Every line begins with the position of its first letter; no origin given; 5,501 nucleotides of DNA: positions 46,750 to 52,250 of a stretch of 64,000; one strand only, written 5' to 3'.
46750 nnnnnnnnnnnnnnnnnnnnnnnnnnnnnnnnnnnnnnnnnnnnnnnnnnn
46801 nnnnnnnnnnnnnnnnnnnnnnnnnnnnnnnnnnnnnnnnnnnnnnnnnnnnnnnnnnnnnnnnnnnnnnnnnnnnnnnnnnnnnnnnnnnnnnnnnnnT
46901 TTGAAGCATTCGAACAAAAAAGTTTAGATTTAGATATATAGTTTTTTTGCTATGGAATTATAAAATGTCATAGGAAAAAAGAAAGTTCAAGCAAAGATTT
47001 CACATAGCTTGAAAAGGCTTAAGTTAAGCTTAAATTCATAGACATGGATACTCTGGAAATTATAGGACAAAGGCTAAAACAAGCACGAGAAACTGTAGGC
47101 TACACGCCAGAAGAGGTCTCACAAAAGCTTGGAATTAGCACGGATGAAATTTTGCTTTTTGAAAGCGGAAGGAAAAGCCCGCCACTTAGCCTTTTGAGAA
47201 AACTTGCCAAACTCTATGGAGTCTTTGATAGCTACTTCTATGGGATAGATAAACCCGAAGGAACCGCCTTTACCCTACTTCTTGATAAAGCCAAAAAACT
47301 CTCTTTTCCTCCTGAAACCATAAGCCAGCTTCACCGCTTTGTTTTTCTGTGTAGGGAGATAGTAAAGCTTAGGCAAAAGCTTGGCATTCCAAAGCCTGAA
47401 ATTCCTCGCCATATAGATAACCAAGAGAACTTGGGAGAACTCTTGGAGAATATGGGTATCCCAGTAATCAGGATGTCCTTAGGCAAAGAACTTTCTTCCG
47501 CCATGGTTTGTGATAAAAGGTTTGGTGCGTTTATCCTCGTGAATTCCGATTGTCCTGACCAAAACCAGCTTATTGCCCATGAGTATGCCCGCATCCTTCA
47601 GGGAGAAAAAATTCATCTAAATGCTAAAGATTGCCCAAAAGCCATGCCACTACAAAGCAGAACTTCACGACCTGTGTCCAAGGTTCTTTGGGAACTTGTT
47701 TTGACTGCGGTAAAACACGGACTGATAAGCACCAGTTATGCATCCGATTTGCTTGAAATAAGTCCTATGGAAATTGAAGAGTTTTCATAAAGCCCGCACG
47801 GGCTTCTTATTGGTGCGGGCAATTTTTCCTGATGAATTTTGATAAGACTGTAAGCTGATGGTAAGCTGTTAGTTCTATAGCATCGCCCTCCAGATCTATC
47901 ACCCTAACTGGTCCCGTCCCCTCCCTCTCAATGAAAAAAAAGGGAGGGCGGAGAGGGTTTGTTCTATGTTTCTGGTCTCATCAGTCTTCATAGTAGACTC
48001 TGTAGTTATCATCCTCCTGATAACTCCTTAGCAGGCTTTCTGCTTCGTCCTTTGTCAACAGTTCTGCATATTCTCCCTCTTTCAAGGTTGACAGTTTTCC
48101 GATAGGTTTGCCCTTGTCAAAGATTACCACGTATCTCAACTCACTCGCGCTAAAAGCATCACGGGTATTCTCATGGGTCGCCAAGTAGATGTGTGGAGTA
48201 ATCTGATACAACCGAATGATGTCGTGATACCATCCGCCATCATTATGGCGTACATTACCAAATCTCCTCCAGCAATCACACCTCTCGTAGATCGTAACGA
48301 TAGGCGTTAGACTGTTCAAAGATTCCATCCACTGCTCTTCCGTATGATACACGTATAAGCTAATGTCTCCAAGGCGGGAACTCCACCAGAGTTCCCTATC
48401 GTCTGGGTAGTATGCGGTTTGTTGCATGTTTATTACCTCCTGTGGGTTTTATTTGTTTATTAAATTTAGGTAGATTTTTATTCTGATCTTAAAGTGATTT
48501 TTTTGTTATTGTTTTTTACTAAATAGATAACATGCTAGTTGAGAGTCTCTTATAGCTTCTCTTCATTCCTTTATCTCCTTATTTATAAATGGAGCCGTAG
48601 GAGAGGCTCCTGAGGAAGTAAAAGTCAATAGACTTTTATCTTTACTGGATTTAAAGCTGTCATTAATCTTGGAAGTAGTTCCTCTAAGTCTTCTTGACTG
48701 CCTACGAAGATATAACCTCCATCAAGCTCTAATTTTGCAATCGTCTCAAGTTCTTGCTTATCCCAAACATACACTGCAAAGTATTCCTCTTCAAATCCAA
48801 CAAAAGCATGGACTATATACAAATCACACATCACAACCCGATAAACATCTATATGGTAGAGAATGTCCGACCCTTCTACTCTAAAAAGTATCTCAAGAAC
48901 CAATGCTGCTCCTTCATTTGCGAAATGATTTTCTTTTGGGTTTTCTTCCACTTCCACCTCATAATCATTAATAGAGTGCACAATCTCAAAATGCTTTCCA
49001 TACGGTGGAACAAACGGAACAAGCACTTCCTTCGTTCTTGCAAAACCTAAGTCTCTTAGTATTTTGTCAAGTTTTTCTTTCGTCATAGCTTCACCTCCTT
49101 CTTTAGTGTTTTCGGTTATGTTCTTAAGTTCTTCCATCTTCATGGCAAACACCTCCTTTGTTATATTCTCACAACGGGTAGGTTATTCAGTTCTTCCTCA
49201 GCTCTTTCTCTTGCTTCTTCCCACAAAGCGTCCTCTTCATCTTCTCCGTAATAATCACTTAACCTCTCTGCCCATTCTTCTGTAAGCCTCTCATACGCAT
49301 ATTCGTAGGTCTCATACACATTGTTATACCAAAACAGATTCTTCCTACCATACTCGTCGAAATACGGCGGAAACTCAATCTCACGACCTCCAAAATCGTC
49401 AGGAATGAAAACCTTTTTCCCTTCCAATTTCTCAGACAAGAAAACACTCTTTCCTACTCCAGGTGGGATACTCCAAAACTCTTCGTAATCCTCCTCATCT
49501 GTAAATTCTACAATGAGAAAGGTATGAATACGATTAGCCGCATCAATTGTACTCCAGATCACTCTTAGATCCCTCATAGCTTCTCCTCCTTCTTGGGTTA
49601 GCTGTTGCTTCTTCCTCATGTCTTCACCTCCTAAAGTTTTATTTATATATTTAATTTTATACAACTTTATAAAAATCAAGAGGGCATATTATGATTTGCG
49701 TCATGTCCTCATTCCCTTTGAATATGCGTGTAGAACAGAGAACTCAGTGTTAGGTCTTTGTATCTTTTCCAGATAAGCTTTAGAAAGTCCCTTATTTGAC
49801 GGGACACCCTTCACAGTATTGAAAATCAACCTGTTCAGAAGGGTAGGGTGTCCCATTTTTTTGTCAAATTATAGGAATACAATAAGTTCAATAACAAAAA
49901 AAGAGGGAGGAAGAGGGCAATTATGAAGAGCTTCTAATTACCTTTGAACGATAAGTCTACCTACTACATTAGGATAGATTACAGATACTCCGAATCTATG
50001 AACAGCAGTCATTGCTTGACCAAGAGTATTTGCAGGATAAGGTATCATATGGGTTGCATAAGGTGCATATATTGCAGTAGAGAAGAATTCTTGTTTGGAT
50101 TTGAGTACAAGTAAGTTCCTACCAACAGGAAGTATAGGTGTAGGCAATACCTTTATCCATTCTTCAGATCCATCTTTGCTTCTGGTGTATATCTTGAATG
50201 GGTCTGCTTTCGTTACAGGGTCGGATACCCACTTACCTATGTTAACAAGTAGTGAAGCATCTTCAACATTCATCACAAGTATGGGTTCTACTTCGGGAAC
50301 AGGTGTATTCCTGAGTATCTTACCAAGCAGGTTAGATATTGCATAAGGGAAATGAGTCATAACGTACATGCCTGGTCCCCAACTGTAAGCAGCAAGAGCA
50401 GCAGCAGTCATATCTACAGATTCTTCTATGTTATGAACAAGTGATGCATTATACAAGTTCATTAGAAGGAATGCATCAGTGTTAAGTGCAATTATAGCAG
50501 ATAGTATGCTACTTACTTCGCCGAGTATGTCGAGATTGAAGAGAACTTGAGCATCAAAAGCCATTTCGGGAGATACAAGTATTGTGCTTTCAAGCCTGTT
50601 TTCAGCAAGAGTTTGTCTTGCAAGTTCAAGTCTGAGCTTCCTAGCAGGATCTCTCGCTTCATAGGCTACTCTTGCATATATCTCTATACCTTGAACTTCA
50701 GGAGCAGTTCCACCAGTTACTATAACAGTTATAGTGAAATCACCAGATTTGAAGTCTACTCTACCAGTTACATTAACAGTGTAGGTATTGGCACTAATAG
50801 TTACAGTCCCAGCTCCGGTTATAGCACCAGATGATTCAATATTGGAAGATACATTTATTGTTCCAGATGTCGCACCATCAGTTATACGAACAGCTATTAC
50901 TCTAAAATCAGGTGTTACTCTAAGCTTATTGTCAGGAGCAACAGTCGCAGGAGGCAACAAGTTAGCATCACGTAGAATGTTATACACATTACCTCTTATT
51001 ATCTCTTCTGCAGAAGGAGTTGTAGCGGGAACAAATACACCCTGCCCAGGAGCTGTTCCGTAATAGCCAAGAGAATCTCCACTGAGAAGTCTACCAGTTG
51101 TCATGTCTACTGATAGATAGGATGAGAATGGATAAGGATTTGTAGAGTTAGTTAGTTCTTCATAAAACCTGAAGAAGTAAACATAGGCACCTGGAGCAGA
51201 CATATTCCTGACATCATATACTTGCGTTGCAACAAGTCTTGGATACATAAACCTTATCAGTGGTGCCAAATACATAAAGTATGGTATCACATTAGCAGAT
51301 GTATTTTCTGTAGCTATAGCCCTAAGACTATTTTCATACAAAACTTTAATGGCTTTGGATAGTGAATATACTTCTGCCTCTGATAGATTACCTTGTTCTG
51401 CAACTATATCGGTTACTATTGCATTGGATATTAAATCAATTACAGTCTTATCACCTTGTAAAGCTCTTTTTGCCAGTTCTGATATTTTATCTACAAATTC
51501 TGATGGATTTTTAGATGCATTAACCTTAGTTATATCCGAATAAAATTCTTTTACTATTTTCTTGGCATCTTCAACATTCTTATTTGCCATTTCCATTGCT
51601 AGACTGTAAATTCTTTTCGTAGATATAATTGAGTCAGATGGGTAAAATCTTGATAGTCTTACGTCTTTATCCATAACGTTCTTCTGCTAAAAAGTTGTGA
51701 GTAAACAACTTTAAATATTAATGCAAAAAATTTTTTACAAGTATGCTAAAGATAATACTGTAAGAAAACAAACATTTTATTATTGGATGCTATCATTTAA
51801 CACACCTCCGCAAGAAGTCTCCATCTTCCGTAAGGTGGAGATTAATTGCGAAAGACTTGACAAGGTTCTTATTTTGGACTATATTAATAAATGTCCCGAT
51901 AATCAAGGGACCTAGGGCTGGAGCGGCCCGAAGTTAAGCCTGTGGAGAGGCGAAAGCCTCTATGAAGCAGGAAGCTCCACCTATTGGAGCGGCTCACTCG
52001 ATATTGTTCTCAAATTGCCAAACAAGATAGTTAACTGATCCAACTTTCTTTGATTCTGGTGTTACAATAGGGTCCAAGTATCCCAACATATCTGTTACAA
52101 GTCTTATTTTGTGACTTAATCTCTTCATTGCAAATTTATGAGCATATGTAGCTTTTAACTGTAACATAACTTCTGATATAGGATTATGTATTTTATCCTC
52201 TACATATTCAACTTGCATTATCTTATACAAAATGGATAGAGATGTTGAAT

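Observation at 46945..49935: Compositionally foreign ~3 kb island: XRE/ImmA-like regulator plus three small acidic proteins, all with strong Shine-Dalgarno sites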

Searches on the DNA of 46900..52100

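Call 74: search_rna_families(source=window, start=46900, end=52100, threshold=evalue, max_evalue=1)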
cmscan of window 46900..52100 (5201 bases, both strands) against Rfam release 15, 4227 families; matches with E-value up to 1: 1.
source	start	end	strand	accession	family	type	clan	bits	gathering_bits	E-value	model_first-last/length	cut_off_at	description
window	51939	51973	+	RF03064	RAGATH-18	Gene; sRNA;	-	32.6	44.9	0.0023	1-71/71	no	RAGATH-18 RNA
